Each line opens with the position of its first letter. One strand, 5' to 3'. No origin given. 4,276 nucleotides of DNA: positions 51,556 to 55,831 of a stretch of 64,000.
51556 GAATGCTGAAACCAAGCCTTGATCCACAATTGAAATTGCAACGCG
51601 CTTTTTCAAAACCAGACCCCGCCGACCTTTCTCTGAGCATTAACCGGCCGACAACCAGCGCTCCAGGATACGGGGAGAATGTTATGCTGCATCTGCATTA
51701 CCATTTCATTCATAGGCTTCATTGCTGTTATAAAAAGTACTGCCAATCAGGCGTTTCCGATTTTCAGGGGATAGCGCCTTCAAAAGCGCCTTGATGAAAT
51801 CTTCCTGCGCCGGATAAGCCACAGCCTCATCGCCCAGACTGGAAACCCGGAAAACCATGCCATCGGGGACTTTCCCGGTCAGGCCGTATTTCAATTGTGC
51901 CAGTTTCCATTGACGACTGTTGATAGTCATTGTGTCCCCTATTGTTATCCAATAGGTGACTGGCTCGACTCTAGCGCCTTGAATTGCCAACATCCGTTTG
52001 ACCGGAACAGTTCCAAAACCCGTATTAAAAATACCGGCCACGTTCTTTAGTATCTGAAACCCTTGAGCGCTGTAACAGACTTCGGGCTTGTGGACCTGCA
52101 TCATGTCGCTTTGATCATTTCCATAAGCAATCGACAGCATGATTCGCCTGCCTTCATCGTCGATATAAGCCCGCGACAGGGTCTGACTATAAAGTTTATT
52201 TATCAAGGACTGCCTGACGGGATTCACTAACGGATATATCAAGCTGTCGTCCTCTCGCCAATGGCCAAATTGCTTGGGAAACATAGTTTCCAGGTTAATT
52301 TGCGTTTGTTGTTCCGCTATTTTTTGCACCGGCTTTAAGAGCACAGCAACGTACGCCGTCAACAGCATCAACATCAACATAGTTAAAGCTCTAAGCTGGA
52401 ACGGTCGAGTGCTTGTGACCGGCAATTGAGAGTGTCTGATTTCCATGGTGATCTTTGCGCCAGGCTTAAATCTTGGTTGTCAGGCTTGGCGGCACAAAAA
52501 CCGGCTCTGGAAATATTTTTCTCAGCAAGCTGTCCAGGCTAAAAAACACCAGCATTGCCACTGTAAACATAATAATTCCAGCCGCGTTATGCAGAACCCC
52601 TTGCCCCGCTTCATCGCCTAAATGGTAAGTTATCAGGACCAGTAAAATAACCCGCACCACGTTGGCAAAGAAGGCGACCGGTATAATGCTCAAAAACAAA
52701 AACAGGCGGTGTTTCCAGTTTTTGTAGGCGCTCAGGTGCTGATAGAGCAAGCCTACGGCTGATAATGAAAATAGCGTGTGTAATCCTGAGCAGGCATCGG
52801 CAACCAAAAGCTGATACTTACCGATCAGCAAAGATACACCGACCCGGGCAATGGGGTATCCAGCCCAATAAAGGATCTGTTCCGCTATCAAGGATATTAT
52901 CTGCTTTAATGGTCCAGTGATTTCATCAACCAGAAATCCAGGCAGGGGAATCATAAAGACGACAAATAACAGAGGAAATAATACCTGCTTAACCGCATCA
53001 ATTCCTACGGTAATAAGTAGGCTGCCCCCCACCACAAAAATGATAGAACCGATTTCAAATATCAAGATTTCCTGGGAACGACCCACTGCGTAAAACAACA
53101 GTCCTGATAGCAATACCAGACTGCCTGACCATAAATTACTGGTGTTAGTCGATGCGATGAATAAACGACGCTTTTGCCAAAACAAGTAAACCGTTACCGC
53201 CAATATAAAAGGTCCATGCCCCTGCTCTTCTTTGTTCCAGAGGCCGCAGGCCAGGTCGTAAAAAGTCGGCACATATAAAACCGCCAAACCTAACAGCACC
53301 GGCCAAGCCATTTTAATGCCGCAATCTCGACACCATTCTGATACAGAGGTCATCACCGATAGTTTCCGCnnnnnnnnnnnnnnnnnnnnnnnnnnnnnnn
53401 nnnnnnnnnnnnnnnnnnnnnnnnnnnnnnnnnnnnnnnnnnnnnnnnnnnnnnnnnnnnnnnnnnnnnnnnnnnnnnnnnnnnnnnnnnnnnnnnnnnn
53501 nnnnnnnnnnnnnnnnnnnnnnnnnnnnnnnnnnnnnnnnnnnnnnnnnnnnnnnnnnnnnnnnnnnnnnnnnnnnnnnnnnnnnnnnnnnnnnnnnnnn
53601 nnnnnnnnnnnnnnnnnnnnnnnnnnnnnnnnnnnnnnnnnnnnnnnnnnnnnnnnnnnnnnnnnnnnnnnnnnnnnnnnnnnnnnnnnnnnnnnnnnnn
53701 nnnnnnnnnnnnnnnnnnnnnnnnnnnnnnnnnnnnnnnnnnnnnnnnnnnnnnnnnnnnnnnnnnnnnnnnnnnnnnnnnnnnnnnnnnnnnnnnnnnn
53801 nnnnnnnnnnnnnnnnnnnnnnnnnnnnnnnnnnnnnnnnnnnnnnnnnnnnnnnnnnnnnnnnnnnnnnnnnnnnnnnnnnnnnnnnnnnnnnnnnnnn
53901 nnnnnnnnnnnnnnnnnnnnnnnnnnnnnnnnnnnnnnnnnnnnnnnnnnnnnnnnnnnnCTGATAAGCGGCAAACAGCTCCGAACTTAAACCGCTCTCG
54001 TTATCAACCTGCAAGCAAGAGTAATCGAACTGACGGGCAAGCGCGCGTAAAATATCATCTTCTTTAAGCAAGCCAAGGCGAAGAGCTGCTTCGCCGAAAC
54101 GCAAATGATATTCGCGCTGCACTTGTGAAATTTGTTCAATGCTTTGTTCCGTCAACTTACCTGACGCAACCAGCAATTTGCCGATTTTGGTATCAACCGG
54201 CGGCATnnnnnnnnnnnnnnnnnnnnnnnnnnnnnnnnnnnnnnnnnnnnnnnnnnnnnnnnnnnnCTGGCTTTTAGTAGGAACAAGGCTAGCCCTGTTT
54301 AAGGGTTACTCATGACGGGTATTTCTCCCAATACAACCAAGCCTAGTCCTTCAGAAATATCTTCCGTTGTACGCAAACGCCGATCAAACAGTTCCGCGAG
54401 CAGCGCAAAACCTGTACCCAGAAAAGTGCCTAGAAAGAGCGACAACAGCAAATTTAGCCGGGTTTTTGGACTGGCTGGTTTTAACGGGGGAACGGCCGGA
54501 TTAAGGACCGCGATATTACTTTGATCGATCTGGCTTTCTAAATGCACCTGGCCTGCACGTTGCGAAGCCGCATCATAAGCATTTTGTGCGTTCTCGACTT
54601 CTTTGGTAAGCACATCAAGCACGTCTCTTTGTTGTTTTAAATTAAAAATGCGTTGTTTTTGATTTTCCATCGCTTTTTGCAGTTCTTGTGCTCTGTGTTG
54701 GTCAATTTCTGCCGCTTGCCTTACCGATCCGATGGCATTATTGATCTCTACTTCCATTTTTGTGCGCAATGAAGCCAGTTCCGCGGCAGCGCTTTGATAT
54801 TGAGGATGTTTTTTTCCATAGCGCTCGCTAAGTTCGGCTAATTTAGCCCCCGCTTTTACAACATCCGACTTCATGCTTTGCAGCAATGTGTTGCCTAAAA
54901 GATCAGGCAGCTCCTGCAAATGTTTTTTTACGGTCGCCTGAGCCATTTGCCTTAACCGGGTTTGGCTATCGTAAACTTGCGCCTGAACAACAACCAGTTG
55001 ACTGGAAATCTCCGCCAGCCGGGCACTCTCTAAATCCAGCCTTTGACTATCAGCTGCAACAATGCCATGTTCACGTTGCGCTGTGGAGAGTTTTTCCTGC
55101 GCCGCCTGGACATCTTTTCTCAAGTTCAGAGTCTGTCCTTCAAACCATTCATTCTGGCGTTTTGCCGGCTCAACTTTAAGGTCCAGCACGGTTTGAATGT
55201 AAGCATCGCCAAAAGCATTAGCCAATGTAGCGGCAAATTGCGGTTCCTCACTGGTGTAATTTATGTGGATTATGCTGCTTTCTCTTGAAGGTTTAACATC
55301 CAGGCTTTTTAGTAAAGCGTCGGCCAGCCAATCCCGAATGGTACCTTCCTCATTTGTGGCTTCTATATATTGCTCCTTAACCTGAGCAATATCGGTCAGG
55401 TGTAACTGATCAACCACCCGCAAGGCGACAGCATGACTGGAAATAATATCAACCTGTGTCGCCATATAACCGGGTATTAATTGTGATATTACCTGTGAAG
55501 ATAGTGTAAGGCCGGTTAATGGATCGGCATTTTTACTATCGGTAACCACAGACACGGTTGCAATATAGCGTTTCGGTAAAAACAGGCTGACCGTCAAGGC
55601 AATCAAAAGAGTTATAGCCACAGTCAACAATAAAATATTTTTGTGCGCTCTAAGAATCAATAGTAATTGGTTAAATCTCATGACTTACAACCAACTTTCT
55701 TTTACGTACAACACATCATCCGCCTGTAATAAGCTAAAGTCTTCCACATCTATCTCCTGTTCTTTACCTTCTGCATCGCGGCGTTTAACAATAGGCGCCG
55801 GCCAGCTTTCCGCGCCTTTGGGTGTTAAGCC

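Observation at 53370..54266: EpsG-like BY-kinase homologue with a two-motif MshEN-type N-terminus and a lysine-less Walker A: candidate c-di-GMP receptor controlling exosortase-linked EPS export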

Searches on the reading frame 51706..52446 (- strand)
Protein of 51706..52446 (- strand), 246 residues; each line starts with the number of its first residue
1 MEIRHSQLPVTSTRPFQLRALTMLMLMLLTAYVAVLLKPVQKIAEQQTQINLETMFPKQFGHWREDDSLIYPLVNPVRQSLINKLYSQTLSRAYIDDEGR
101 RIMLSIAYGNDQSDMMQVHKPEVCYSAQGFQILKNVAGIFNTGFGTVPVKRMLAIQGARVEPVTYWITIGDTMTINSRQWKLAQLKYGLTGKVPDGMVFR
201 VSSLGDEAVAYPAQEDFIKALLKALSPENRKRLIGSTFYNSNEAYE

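Call 4: search_protein_families(library=ncbifam, proteins=[window:51706-52446:-], max_evalue=0.01)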
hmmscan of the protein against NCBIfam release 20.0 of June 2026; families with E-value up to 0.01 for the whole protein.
window:51706-52446:- (246 aa): 5 families
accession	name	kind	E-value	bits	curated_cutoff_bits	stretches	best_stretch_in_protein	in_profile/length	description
NF045609.1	EpsI_type_B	exception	2.5e-83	278.8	220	1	19-235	3-220/221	exosortase-associated protein EpsI, B-type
NF045608.2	EpsI_type_V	exception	4.8e-58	196.1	228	1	18-235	2-218/218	exosortase-associated protein EpsI, V-type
TIGR02914.1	EpsI_fam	equivalog_domain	5.6e-46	156.2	42.8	1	54-232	2-173/174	exosortase C-terminal domain/associated protein EpsI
TIGR04152.1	exosort_VPLPA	exception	1.2e-14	54.2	400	1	20-227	276-479/486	VPLPA-CTERM-specific exosortase XrtD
NF038142.1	exosort_XrtW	exception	9.4e-11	40.7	425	1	18-224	295-489/494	exosortase W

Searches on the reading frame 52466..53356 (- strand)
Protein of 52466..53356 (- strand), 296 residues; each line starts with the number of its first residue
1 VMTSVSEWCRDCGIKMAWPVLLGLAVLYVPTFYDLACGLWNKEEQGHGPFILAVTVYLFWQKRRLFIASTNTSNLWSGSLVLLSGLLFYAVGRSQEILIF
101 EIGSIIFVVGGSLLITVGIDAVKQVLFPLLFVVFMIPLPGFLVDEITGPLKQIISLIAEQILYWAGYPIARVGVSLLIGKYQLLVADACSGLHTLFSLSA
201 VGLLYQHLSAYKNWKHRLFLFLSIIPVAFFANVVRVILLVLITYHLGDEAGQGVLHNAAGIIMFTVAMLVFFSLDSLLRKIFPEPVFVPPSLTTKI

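Call 4: search_protein_families(library=ncbifam, proteins=[window:52466-53356:-], max_evalue=0.01)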
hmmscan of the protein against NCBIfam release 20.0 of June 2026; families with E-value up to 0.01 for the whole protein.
window:52466-53356:- (296 aa): 18 families
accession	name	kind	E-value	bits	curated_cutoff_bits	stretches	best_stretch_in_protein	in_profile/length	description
TIGR03113.1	exosort_XrtB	exception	2.8e-100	335.3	275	1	18-281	2-267/268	exosortase B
NF035943.2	exosort_XrtV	exception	6.5e-88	294.5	313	1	16-281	4-269/270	exosortase V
TIGR04152.1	exosort_VPLPA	exception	6e-48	164.1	400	1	40-285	5-249/486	VPLPA-CTERM-specific exosortase XrtD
TIGR03109.2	exosort_XrtA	exception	1.7e-46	158.8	208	1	20-278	6-259/261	exosortase A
NF038142.1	exosort_XrtW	exception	3.5e-43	147.7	425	1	20-280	8-267/494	exosortase W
TIGR02602.1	8TM_EpsH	subfamily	3e-42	144.8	105.55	1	40-278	5-240/241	exosortase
TIGR04151.1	exosort_VPDSG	exception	1.7e-20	73.6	300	1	28-279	41-300/306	VPDSG-CTERM-specific exosortase XrtC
TIGR04178.1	exo_archaeo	signature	1.1e-19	70.5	23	1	184-278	2-95/97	exosortase/archaeosortase family protein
TIGR04156.1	cyanoexo_CrtB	exception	5.8e-18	65.4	300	1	43-271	35-259/280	cyanoexosortase B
TIGR04476.1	exosort_XrtN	exception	1.5e-14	54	200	1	76-270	48-238/406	exosortase N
TIGR03762.1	archaeo_artC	exception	1.3e-09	38.3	100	1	89-274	75-271/274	archaeosortase C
NF033464.1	cyanoexo_CrtC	exception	4e-09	36.5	225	1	21-270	9-266/278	cyanoexosortase C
NF050190.1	exosort_XrtZ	exception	8e-06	24.6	475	1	150-240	24-112/460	exosortase Z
NF033770.1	exosort_XrtT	exception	2.6e-05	23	250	1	128-271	115-260/472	exosortase T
NF046081.1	exosort_XrtX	exception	0.0003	20.7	170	1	148-245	34-130/168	exosortase X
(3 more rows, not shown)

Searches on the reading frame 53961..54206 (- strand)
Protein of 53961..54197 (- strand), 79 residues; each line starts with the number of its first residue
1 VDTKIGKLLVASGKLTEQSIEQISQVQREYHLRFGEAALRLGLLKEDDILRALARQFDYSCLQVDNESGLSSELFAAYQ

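Call 32: search_solved_structures(query=window:53961-54197:-, max_evalue=10, show_alignments=5)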
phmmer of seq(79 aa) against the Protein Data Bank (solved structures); distinct sequences matched with E-value up to 10: 13.
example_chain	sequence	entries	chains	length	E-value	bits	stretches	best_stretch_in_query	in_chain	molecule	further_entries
6f8l_G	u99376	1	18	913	2.8e-07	34.2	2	4-56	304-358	Type IV pilus assembly protein PilF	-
5htl_A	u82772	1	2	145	0.00019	25.2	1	4-62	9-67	MSHA biogenesis protein MshE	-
6olj_C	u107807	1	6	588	0.11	16.5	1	3-62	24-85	Type IV pilus biogenesis ATPase PilB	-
5tsg_B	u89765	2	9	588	0.11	16.5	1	3-62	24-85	Type IV pilus biogenesis ATPase PilB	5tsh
3jc8_Ba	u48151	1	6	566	0.12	16.4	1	4-62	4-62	Type IV-A pilus assembly ATPase PilB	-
6ejf_J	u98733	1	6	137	0.25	15.4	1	2-62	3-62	Type IV pilus assembly protein PilF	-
8pdk_A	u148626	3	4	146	0.28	15.2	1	2-62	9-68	c-di-GMP binding domain of the ATPase enzyme PilF | ATP-binding motif-containing protein pilF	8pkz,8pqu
9g1w_A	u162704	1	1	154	0.48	14.5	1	2-60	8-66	Type IV pilus assembly ATPase PilB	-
6ejf_G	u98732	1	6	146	0.51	14.4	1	5-63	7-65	Type IV pilus assembly protein PilF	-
9gl5_A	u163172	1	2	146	0.63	14.1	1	2-62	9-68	ATP-binding motif-containing protein pilF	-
9glg_A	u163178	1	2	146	0.67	14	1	2-62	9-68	ATP-binding motif-containing protein pilF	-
8pfa_A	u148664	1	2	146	0.72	13.9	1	2-62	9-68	c-di-GMP binding domain of the ATPase enzyme PilF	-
5zfr_A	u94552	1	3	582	1.1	13.4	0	3-62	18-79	Type IV pilus biogenesis ATPase PilB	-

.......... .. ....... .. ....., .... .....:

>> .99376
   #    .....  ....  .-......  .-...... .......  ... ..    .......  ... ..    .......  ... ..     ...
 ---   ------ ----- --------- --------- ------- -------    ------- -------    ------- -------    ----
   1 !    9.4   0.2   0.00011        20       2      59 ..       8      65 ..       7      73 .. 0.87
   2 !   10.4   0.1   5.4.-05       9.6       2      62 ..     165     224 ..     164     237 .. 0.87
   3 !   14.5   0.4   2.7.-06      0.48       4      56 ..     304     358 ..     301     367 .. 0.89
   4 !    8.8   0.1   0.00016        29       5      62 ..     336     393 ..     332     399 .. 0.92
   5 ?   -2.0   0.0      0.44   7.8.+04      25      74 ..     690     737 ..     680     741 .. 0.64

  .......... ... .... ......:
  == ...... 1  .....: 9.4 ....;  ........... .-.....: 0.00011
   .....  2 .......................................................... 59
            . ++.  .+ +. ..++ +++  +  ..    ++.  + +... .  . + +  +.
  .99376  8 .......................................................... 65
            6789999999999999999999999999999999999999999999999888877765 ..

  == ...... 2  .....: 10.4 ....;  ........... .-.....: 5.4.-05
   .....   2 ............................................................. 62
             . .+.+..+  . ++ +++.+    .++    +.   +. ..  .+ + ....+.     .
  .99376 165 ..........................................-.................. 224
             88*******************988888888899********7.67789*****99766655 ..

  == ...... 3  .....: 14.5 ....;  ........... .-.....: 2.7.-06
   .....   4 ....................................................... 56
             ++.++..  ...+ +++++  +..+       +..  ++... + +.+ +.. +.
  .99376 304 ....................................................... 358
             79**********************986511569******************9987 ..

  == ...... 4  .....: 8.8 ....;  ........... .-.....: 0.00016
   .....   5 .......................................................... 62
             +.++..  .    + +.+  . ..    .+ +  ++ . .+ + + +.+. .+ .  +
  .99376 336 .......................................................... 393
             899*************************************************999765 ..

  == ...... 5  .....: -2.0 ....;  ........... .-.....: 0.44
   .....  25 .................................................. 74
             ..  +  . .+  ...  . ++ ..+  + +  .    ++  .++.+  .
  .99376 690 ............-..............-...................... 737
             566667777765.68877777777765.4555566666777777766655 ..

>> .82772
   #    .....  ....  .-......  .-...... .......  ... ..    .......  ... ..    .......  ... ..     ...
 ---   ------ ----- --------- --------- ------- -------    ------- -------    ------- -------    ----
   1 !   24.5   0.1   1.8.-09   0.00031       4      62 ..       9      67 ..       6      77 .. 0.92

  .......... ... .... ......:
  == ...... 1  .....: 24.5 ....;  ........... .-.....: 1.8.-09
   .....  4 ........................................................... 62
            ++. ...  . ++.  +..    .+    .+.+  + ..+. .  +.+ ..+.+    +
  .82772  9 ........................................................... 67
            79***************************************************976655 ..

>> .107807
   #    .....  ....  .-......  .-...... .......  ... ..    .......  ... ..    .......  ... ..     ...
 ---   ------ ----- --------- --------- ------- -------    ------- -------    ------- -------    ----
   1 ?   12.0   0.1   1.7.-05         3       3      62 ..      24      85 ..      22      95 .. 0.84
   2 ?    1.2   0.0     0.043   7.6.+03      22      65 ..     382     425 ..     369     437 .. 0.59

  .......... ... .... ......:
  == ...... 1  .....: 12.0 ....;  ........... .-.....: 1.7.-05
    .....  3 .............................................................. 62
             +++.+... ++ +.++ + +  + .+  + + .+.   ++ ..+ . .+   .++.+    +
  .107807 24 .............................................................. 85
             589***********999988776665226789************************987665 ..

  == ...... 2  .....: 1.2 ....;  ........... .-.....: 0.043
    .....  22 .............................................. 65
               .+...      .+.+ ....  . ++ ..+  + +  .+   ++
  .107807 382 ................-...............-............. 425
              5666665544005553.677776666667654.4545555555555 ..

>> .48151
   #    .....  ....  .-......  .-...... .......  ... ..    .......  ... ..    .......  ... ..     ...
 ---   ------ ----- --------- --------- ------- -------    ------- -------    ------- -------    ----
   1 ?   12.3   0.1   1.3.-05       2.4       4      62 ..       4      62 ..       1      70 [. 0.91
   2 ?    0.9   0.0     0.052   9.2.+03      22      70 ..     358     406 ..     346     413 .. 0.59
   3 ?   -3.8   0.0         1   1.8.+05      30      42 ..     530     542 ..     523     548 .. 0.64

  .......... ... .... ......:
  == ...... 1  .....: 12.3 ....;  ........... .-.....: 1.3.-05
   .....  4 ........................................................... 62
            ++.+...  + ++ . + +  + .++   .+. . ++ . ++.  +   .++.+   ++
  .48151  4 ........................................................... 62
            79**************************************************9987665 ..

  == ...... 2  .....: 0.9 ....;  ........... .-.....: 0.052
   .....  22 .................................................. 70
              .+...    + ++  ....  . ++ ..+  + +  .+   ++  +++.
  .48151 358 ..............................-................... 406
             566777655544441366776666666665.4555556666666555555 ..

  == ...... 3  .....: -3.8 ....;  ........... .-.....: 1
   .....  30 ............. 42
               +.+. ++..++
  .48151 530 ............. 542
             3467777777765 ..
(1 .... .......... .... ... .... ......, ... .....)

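Call 71: predict_structure(alignment_id=A2)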
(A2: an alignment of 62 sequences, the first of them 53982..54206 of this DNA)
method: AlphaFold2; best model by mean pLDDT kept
length: 75 residues; sequences in the alignment: 62
mean_pLDDT: 78.5   pTM: 0.60
mean pLDDT of the five models: 78.5, 77.3, 75.7, 75.3, 74.8
residues with pLDDT >= 90: 18; 70-90: 36; 50-70: 17; < 50: 4
segments of 3 or more residues with pLDDT < 50: none
pLDDT, mean of each block of 10 residues (from residue 1): 65 87 90 90 91 82 56 53
secondary structure, 60 per line:
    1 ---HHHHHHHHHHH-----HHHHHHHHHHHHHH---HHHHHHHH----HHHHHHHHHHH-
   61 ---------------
elements in order: H4-14 H20-33 H37-44 H49-59

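Call 73: fold_search(model_id=the predicted structure, library=pdb)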
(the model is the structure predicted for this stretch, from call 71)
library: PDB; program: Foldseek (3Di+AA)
matches with E <= 10: 58; with E <= 0.001: 0
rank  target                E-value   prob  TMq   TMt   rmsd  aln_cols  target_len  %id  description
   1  8pdk_A                2.6e-01  1.00  0.64  0.36   1.2        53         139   32  X-ray structure of the Thermus thermophilus PilF-GSPIIB domain in the c-di-GMP bound state (released 2024-06-26)
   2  9glg_A                2.8e-01  0.99  0.65  0.36   1.9        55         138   31  X-ray structure of the Thermus thermophilus Q218E mutant of the PilF-GSPIIB domain in the c-di-GMP bound state (released 2025-06-25)
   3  8pdk_B                3.2e-01  0.99  0.64  0.36   1.2        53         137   32  X-ray structure of the Thermus thermophilus PilF-GSPIIB domain in the c-di-GMP bound state (released 2024-06-26)
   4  9g1w_MODEL_1_A        3.2e-01  0.99  0.65  0.34   1.7        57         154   26  NMR solution structure of the Thermus thermophilus PilF-GSPIIA domain (released 2025-05-21)
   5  8pfa_A                3.4e-01  0.99  0.63  0.35   1.2        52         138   31  X-ray structure of the Thermus thermophilus K167R mutant of the PilF-GSPIIB domain in the c-di-GMP bound state (released 2024-06-26)
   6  9gl5_A                3.6e-01  0.99  0.64  0.36   1.1        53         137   30  X-ray structure of the Thermus thermophilus Q190E mutant of the PilF-GSPIIB domain in the c-di-GMP bound state (released 2025-06-25)
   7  5htl_A                4.1e-01  0.99  0.66  0.36   1.1        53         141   36  Structure of MshE with cdg (released 2016-10-05)
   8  8pe0_A                4.1e-01  0.99  0.63  0.35   1.2        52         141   31  X-ray structure of the Thermus thermophilus K167L mutant of the PilF-GSPIIB domain in the c-di-GMP bound state (released 2024-06-26)
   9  8pfa_B                4.9e-01  0.99  0.63  0.35   1.2        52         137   31  X-ray structure of the Thermus thermophilus K167R mutant of the PilF-GSPIIB domain in the c-di-GMP bound state (released 2024-06-26)
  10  9glg_B                7.3e-01  0.97  0.63  0.36   1.3        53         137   30  X-ray structure of the Thermus thermophilus Q218E mutant of the PilF-GSPIIB domain in the c-di-GMP bound state (released 2025-06-25)
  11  8pkz_MODEL_1_A        7.7e-01  0.94  0.64  0.34   4.8        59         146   30  NMR solution structure of PilF-GSPIIB in the c-di-GMP bound state (released 2024-07-10)
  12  6ejf_G                8.8e-01  0.91  0.66  0.37   2.2        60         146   27  Thermus thermophilus PilF ATPase (apoprotein form) (released 2018-08-01)
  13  7lkm_B                1.1e+00  0.85  0.67  0.38   3.0        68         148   19  The PilB(N-terminal_P70S mutant)-PilZ complex of the Type IV pilus from Xanthomonas citri (released 2021-08-11)
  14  7lkn_A                1.6e+00  0.80  0.60  0.33   1.9        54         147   17  The PilB(N-terminal_P70S mutant)-PilZ complex (SeMet) (released 2021-08-11)
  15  7lkm_A                1.7e+00  0.77  0.70  0.39   2.8        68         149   19  The PilB(N-terminal_P70S mutant)-PilZ complex of the Type IV pilus from Xanthomonas citri (released 2021-08-11)
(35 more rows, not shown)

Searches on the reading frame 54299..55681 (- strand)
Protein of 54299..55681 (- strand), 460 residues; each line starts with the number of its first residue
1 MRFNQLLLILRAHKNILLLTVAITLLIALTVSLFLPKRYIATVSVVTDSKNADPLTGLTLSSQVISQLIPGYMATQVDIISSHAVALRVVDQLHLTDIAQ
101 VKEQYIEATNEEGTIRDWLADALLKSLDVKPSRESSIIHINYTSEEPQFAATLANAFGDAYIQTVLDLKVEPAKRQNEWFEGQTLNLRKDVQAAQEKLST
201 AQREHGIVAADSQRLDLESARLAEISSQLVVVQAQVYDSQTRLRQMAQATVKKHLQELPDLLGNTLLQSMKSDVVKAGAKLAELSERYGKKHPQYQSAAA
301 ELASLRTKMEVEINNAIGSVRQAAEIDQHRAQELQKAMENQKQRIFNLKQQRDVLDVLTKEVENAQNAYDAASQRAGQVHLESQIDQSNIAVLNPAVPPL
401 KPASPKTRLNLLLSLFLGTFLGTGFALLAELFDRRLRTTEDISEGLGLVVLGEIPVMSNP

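Call 4: search_protein_families(library=ncbifam, proteins=[window:54299-55681:-], max_evalue=0.01)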
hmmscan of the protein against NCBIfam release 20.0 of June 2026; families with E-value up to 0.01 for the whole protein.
window:54299-55681:- (460 aa): 8 families
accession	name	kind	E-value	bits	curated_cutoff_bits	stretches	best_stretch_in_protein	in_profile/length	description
TIGR03017.1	EpsF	equivalog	9.3e-160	532.2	422.75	1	1-454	1-443/444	chain length determinant protein EpsF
TIGR01005.1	eps_transp_fam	subfamily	1.2e-42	146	411.7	1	8-457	11-480/754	exopolysaccharide transport protein family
TIGR03007.1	pepcterm_ChnLen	equivalog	5.8e-33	113.9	278.85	1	9-459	9-465/498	XrtA system polysaccharide chain length determinant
TIGR01006.1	polys_exp_MPA1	subfamily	6.6e-18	65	296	1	381-455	148-222/226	CspC family polysaccharide chain length determinant protein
NF007350.0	PRK09841.1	equivalog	2.6e-09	35.7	1248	2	332-456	349-472/726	tyrosine-protein kinase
NF008568.0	PRK11519.1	equivalog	5.3e-09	34.8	1068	1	323-456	340-472/720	tyrosine-protein kinase Wzc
TIGR01010.1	BexC_CtrB_KpsE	subfamily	0.0031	16.7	437.5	0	17-245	7-239/362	polysaccharide export inner-membrane protein, BexC/CtrB/KpsE family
NF045487.1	ASRP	equivalog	0.0031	16.2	300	0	177-344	312-475/593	archaea-specific SMC-related protein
